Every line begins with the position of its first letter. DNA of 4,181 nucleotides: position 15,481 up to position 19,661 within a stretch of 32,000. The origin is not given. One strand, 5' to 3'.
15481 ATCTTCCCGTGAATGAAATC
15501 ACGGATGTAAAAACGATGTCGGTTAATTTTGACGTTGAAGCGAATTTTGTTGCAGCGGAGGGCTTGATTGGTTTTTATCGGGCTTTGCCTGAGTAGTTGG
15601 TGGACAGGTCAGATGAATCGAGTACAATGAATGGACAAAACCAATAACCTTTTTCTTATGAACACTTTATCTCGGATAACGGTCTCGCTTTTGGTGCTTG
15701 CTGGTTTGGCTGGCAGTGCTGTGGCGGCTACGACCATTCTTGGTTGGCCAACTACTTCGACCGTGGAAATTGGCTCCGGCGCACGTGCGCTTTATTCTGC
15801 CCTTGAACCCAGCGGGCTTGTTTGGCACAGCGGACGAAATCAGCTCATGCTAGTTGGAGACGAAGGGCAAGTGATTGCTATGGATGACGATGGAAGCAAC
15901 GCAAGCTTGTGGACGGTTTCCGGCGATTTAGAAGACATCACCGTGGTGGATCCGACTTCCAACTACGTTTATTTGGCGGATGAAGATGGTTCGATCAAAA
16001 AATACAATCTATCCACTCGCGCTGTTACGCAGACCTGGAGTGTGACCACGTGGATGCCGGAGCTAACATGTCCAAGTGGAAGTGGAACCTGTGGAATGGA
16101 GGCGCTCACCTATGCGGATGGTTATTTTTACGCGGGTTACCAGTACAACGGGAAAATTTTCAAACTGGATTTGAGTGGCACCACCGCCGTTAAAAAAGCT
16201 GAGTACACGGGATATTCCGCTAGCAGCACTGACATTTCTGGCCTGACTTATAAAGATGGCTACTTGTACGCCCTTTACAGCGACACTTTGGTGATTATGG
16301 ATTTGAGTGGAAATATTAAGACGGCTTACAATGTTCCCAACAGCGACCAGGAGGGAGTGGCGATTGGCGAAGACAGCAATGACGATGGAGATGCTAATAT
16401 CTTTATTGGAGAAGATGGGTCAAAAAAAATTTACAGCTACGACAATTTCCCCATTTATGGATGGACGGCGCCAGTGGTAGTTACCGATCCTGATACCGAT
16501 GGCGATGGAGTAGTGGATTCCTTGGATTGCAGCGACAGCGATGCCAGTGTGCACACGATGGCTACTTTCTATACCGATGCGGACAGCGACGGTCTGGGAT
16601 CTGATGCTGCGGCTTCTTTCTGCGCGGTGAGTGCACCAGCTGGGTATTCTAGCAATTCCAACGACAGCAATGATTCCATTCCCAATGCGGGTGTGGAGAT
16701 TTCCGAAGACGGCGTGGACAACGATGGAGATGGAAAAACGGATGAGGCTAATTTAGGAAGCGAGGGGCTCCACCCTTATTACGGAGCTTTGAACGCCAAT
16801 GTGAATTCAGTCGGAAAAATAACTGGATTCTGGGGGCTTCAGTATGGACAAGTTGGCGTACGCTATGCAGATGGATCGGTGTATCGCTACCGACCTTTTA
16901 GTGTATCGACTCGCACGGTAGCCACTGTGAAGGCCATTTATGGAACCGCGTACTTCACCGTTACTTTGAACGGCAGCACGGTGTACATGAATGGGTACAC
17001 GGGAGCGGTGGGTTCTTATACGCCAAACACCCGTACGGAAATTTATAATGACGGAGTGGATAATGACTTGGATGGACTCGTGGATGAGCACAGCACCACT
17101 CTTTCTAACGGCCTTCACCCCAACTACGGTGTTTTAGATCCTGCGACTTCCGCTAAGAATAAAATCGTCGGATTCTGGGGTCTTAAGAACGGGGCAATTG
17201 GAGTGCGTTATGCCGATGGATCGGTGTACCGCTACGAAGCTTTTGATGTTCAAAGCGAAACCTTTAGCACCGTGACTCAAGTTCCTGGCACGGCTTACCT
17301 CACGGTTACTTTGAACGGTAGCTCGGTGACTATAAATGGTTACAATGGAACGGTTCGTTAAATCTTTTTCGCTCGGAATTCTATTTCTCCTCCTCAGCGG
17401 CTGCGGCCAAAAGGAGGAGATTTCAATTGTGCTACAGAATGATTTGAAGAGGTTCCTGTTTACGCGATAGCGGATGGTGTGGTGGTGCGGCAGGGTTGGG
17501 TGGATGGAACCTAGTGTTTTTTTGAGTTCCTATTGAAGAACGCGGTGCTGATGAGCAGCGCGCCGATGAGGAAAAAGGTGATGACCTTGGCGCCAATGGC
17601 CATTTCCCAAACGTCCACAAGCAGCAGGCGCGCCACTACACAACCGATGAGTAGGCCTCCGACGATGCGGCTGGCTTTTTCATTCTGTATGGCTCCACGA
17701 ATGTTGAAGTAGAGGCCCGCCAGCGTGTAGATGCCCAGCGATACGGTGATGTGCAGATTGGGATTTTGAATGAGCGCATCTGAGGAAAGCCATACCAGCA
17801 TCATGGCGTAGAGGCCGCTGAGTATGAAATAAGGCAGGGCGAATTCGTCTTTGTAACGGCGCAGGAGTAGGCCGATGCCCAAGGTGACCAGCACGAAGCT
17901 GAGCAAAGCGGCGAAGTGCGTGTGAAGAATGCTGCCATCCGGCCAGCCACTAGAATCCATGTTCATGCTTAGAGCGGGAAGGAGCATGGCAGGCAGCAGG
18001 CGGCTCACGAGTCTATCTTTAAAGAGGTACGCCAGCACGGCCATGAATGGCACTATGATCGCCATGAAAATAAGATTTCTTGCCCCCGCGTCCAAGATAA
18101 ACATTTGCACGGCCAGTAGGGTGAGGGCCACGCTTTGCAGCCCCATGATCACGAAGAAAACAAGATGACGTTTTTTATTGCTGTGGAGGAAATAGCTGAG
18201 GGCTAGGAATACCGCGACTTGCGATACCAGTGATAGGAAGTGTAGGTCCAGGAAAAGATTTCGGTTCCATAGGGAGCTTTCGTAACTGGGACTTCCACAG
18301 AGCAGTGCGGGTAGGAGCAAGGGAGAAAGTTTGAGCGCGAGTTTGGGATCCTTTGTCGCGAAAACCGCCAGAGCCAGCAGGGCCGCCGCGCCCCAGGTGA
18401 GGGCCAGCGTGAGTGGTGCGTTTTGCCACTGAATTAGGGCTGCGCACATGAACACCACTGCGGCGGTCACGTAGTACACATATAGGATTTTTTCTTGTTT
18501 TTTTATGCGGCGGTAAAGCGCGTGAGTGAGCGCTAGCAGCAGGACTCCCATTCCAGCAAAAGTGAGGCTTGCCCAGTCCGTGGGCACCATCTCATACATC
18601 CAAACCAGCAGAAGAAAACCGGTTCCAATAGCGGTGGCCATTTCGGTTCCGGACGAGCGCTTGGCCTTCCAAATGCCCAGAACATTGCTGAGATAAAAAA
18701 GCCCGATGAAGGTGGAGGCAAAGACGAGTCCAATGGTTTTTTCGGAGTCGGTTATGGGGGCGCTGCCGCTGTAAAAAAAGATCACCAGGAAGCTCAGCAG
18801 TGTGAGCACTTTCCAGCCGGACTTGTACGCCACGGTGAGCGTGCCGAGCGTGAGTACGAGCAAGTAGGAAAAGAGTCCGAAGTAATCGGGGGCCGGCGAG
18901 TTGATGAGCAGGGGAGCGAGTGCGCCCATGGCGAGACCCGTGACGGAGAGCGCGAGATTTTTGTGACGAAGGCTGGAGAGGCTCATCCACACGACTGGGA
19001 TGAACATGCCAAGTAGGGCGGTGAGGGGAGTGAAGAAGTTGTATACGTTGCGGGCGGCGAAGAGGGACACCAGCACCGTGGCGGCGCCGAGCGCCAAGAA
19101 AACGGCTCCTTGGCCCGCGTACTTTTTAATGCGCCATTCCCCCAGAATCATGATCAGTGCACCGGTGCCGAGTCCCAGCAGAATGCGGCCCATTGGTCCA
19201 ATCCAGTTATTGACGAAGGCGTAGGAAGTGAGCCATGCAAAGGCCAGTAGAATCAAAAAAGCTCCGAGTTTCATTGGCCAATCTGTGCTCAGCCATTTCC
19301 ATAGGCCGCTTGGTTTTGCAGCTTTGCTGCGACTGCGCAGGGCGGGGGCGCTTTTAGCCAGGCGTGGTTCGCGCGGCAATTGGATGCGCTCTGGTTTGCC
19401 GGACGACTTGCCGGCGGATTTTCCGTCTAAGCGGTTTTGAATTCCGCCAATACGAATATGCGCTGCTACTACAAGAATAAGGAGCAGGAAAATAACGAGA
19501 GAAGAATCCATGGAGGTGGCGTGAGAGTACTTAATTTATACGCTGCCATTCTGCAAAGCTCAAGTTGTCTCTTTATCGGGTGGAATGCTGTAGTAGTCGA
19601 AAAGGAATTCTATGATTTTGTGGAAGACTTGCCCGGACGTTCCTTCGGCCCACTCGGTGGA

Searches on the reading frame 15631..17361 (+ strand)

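Call 8: search_protein_families(library=pfam, proteins=[window:15631-17361:+], max_evalue=0.001)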
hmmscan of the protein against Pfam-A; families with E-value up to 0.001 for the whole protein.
window:15631-17361:+ (576 aa): 1 family
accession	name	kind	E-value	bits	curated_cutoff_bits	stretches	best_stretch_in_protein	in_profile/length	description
PF11617.13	Cu-binding_MopE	-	0.00021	21.9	27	0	344-372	3-30/30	Putative metal-binding motif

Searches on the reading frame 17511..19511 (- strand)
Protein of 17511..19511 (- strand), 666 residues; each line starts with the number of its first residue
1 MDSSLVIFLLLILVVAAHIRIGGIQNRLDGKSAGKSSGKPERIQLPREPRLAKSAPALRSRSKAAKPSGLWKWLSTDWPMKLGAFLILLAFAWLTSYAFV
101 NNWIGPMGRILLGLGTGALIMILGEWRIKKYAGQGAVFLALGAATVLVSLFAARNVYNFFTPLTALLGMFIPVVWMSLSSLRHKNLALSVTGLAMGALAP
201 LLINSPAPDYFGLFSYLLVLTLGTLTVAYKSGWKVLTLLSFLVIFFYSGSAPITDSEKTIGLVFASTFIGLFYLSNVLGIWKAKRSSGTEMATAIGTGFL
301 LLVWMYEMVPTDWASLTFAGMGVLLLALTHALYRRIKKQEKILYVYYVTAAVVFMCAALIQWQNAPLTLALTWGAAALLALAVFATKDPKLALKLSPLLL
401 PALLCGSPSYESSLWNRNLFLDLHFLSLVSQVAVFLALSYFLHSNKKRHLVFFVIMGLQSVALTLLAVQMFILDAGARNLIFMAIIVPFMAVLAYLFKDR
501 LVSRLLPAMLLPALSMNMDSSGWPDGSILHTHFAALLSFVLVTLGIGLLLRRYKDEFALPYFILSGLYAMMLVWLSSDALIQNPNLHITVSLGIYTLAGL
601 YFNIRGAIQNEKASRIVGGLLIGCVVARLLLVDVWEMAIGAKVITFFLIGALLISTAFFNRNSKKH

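Call 7: search_protein_families(library=pfam, proteins=[window:17511-19511:-], max_evalue=0.001)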
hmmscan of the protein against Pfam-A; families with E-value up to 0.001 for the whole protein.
window:17511-19511:- (666 aa): 1 family
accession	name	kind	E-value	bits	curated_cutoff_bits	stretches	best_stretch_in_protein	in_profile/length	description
PF10101.14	DUF2339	-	2.6e-41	142.6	33.6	1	77-660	3-656/659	Predicted membrane protein (DUF2339)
